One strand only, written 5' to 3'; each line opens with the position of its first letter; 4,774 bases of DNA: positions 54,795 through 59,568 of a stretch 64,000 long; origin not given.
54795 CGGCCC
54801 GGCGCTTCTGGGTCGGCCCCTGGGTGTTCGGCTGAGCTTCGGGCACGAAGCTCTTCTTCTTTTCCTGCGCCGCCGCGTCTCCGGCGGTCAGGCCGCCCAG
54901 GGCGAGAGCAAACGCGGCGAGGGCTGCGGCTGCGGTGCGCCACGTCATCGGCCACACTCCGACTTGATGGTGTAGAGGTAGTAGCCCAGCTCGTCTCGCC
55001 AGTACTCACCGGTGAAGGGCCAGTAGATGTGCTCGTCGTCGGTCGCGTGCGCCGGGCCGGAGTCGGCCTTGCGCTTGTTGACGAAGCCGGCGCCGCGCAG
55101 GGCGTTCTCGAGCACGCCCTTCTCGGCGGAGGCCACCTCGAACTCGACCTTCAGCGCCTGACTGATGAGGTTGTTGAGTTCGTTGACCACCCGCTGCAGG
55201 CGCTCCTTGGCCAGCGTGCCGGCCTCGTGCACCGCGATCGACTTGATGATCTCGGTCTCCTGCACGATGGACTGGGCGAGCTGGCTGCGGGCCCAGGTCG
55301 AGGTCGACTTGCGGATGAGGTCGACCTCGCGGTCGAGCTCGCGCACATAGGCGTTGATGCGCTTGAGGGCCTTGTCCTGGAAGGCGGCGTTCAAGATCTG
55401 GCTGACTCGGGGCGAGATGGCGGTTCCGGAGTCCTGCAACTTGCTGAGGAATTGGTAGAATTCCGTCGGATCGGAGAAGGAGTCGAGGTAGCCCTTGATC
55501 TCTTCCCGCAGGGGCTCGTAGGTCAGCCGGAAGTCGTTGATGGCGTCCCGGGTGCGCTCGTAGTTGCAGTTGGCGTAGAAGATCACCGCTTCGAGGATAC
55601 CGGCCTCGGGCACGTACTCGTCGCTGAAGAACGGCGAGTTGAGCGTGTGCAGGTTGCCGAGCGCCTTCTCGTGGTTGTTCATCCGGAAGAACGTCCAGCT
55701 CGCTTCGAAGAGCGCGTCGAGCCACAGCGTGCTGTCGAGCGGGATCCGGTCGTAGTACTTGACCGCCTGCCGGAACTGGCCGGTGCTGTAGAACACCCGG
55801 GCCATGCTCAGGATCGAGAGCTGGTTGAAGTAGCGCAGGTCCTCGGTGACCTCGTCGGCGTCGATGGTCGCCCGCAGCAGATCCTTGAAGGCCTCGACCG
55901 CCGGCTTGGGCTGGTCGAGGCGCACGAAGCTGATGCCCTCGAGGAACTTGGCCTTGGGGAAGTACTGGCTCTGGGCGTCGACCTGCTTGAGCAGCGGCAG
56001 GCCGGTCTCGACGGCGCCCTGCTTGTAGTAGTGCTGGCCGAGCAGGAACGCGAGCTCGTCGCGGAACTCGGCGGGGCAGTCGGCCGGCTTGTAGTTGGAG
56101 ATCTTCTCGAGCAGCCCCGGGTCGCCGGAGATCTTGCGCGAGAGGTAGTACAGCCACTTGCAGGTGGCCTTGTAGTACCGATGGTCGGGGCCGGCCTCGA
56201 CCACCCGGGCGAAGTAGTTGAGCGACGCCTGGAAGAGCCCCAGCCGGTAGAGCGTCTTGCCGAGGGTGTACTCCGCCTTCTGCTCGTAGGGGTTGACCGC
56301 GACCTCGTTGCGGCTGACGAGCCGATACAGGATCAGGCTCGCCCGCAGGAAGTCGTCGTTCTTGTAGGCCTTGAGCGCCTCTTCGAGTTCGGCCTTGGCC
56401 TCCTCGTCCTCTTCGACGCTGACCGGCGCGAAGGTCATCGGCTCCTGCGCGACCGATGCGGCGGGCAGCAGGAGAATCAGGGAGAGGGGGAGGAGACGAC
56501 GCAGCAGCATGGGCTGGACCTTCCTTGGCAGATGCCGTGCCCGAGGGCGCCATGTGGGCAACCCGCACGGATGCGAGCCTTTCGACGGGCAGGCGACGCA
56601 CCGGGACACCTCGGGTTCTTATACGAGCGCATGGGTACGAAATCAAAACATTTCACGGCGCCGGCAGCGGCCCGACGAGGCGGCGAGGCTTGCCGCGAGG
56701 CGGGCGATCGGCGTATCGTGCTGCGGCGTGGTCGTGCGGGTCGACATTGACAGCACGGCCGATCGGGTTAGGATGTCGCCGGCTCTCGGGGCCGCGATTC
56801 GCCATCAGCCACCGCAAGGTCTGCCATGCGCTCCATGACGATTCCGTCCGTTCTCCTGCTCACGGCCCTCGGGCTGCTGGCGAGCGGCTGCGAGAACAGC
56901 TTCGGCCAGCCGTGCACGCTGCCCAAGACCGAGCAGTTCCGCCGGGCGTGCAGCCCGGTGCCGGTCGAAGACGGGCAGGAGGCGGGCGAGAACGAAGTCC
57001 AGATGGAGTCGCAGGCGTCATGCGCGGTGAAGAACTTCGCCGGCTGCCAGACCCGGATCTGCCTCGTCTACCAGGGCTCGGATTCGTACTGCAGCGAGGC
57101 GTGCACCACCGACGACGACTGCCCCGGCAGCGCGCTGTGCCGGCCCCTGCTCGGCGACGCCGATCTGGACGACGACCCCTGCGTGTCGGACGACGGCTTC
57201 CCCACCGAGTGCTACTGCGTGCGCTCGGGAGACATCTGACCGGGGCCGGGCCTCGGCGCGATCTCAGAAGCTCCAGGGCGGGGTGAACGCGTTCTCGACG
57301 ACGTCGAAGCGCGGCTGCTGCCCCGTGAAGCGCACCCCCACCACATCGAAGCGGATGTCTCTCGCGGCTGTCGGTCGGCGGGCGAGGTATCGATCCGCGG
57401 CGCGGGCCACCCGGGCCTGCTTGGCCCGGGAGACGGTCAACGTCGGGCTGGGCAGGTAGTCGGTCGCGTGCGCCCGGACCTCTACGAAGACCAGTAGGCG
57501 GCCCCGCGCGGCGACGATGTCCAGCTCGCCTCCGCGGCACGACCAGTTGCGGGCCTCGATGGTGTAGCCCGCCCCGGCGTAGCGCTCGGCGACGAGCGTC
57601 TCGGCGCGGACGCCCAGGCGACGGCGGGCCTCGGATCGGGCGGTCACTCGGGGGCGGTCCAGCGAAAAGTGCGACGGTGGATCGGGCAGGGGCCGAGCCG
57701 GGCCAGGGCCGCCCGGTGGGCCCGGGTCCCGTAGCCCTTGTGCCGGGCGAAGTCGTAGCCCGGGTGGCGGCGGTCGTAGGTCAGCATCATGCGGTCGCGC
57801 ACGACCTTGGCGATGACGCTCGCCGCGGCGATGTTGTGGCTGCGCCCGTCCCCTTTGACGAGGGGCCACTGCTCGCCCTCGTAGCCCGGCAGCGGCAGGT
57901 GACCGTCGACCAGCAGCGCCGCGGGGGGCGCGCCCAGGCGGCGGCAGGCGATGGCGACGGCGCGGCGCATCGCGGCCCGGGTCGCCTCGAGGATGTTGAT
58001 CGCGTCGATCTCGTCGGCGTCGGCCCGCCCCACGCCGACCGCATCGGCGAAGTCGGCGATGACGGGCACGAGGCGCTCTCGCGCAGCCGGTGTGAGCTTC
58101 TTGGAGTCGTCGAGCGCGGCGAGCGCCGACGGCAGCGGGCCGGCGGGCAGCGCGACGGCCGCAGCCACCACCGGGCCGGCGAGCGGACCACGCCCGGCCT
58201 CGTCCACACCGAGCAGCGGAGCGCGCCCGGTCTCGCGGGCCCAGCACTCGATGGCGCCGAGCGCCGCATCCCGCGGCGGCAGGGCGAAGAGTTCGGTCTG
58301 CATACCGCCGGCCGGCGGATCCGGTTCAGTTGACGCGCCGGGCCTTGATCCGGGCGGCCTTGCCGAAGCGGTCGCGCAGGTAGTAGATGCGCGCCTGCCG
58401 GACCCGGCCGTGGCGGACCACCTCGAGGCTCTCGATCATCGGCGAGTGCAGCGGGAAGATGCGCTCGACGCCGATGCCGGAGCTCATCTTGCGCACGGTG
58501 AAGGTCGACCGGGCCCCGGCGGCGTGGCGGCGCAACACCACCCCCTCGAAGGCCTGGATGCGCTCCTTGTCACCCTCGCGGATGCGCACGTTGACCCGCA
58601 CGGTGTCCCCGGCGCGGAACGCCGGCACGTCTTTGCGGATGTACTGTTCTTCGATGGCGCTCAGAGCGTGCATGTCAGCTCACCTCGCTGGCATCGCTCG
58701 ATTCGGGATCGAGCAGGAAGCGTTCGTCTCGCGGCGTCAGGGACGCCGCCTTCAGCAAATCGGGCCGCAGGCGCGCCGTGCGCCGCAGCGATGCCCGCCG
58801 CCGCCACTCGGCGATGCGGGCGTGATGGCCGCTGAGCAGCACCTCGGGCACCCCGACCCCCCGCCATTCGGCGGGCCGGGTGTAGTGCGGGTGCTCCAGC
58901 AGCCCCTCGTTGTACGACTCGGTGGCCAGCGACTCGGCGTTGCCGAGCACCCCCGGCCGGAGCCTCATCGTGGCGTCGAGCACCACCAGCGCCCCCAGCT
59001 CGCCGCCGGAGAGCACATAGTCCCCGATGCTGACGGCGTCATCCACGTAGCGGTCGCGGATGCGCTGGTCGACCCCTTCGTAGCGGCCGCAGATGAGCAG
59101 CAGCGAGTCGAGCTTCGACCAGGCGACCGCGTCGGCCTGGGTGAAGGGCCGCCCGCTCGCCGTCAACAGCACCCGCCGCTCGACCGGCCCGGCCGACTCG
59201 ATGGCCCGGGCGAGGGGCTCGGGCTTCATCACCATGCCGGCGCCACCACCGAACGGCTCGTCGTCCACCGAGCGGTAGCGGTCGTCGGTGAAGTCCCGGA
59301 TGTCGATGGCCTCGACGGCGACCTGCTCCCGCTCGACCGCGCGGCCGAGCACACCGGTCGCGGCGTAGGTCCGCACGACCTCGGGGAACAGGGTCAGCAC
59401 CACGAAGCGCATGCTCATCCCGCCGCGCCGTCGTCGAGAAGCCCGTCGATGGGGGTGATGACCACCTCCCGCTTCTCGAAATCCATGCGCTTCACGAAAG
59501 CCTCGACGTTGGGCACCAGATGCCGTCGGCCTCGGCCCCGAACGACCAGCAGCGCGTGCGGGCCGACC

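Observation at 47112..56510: Glt G1-like gliding-motility gene cluster with non-canonical composition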

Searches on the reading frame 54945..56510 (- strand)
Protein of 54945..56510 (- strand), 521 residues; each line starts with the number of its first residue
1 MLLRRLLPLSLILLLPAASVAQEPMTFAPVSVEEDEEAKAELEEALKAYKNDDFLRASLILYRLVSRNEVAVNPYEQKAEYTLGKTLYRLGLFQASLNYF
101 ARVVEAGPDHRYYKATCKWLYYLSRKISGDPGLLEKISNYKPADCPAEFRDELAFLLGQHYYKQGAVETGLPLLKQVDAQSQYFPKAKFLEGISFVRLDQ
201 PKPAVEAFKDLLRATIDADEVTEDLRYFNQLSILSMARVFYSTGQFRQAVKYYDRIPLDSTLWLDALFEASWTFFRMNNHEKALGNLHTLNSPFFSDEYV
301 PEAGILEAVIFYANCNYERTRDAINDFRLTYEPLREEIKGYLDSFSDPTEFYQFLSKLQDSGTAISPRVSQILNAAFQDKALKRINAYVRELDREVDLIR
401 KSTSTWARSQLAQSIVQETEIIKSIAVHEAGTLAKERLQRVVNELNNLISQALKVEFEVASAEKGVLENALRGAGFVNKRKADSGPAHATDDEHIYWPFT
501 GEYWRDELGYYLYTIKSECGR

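Call 6: search_protein_families(library=pfam, proteins=[window:54945-56510:-], max_evalue=0.01)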
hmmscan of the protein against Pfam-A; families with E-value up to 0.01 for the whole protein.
window:54945-56510:- (521 aa): 11 families
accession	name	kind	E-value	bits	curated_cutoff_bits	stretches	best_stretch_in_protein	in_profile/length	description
PF07719.23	TPR_2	-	1.4e-08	34.6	27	0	81-110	5-34/34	Tetratricopeptide repeat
PF13428.12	TPR_14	-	1.1e-07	32.3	23.5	0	234-264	5-39/44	Tetratricopeptide repeat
PF13432.12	TPR_16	-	1.5e-07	32.2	32.7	0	81-113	1-36/65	Tetratricopeptide repeat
PF13174.12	TPR_6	-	1.7e-07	31.9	26.3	0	234-256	4-26/33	Tetratricopeptide repeat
PF14559.12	TPR_19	-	3.6e-07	30.8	25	0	73-115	21-63/68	Tetratricopeptide repeat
PF00515.34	TPR_1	-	1.1e-06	28.6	27.8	0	78-109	2-33/34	Tetratricopeptide repeat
PF13181.12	TPR_8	-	4.8e-05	23.6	25.7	0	81-109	5-33/34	Tetratricopeptide repeat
PF12895.13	ANAPC3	-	5.2e-05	23.9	27.2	0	151-200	23-71/82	Anaphase-promoting complex, cyclosome, subunit 3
PF13424.12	TPR_12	-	0.0005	20.6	30.1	0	81-106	7-32/77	Tetratricopeptide repeat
PF19440.5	TTC7_N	-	0.0032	17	27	0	199-260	71-129/386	Tetratricopeptide repeat protein 7 N-terminal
PF13374.12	TPR_10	-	0.0065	16.9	27.5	0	83-105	8-30/42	Tetratricopeptide repeat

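Call 7: search_protein_families(library=ncbifam, proteins=[window:54945-56510:-], max_evalue=0.01)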
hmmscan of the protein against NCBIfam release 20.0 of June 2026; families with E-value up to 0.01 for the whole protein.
window:54945-56510:- (521 aa): 7 families
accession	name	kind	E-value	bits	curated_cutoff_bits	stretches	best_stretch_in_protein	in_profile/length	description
NF033756.1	gliding_GltC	equivalog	2e-121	406.7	450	1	17-519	96-619/622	adventurous gliding motility protein GltC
NF040959.1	MamA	equivalog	2.1e-07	30.6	200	0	158-214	44-100/204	magnetosome protein MamA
TIGR02795.1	tol_pal_ybgF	equivalog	1.5e-06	28.8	90.1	0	40-110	4-72/119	tol-pal system protein YbgF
TIGR02917.1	PEP_TPR_lipo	equivalog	0.00012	20.1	312.2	1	37-214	260-426/899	XrtA/PEP-CTERM system TPR-repeat protein PrsT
NF047507.1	TPR_BatC_Lepto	exception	0.00041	19.9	175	0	153-230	60-141/214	TPR repeat-containing protein BatC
TIGR03302.1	OM_YfiO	subfamily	0.0011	18.5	81.4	0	266-331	35-100/239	outer membrane protein assembly factor BamD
NF052312.1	T9SS_PorW_SprE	equivalog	0.0025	16.5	250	0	71-216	98-247/716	type IX secretion system periplasmic lipoprotein PorW/SprE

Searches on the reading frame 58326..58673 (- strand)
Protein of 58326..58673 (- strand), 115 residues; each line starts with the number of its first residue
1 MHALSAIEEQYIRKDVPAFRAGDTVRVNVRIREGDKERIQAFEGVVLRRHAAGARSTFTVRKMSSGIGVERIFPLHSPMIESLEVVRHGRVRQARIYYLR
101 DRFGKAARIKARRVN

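Call 12: search_protein_families(library=pfam, proteins=[window:58326-58673:-], max_evalue=0.0001)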
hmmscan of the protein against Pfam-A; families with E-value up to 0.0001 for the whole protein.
window:58326-58673:- (115 aa): 1 family
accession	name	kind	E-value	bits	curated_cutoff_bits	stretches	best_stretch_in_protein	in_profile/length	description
PF01245.26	Ribosomal_L19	-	2e-49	166.6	22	1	4-111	3-110/111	Ribosomal protein L19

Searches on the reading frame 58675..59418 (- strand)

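Call 12: search_protein_families(library=pfam, proteins=[window:58675-59418:-], max_evalue=0.0001)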
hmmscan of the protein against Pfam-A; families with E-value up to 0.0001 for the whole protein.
window:58675-59418:- (247 aa): 1 family
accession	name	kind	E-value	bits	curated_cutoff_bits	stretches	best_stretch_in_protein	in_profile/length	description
PF01746.26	tRNA_m1G_MT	-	1.7e-65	220.8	27.3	1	25-219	2-195/195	tRNA (Guanine-1)-methyltransferase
